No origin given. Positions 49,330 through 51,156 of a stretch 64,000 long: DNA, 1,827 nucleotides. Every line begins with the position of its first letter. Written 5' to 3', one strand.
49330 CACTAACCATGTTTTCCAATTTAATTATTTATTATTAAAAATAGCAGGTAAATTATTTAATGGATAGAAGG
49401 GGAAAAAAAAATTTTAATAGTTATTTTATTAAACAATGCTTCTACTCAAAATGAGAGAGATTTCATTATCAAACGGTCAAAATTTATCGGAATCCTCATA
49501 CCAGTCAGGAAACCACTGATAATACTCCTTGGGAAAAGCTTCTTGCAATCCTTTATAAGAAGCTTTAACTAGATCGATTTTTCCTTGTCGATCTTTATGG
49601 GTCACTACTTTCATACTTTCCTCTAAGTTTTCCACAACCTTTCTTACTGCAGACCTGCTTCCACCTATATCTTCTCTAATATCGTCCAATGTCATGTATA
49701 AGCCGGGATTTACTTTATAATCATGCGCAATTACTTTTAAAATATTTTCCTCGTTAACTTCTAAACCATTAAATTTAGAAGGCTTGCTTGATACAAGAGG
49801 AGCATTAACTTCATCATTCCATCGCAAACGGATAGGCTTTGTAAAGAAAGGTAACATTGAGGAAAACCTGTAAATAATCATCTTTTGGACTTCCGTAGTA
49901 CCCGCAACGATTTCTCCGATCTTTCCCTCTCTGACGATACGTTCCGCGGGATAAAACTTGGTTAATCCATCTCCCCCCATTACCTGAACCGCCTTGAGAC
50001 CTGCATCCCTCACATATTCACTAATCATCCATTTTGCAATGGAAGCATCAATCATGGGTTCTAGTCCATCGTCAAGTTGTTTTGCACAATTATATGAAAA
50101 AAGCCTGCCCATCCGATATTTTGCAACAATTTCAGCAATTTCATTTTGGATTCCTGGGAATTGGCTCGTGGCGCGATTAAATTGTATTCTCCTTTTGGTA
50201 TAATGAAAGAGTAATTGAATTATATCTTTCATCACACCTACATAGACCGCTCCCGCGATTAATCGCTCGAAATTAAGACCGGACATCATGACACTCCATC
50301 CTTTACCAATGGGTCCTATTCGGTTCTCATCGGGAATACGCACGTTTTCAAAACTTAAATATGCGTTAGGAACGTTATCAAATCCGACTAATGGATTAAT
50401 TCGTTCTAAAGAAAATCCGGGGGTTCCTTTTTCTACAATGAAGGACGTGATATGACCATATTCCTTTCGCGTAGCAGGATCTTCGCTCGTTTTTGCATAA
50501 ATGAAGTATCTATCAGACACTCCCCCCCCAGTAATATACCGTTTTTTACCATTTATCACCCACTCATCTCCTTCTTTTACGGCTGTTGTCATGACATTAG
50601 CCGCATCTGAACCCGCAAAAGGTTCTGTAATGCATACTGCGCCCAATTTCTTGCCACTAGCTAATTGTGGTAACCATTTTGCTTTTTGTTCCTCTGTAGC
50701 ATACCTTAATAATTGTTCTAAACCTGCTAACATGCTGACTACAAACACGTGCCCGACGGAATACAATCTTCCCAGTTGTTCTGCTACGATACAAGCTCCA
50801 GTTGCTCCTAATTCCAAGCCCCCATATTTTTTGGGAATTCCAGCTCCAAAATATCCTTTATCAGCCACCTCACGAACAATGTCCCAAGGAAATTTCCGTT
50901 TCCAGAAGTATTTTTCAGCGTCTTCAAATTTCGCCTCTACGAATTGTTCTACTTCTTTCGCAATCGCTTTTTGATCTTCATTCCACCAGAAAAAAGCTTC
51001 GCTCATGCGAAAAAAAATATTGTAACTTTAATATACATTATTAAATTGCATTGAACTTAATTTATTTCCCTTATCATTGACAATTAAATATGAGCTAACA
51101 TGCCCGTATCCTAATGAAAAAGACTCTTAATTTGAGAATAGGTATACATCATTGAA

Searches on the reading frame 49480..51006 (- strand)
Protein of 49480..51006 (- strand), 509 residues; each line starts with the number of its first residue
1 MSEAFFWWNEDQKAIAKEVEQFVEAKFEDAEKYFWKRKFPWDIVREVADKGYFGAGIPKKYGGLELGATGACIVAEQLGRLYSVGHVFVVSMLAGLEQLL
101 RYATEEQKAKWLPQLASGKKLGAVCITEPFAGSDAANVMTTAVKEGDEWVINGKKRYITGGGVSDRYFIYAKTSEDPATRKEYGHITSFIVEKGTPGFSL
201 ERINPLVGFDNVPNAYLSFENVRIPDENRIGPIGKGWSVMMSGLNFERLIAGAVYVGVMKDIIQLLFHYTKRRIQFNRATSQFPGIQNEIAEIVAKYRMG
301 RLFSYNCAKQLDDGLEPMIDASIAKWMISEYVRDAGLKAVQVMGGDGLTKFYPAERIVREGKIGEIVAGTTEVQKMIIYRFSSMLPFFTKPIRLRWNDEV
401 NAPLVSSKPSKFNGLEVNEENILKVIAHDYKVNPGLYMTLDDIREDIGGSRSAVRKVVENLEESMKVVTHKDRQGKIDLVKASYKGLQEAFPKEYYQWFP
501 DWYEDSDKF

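Call 11: search_protein_families(library=pfam, proteins=[window:49480-51006:-], max_evalue=0.001)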
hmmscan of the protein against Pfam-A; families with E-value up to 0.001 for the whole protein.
window:49480-51006:- (509 aa): 4 families
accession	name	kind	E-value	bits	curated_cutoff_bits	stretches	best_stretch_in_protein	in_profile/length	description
PF00441.29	Acyl-CoA_dh_1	-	2e-36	125.8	22.4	1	234-380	1-147/150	Acyl-CoA dehydrogenase, C-terminal domain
PF02771.21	Acyl-CoA_dh_N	-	4.3e-27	95.2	22.9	1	9-119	1-113/113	Acyl-CoA dehydrogenase, N-terminal domain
PF02770.24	Acyl-CoA_dh_M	-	4.1e-22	78.6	33.3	1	123-222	1-97/97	Acyl-CoA dehydrogenase, middle domain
PF08028.16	Acyl-CoA_dh_2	-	4.5e-07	30.7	22.7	1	250-364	2-126/134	Acyl-CoA dehydrogenase, C-terminal domain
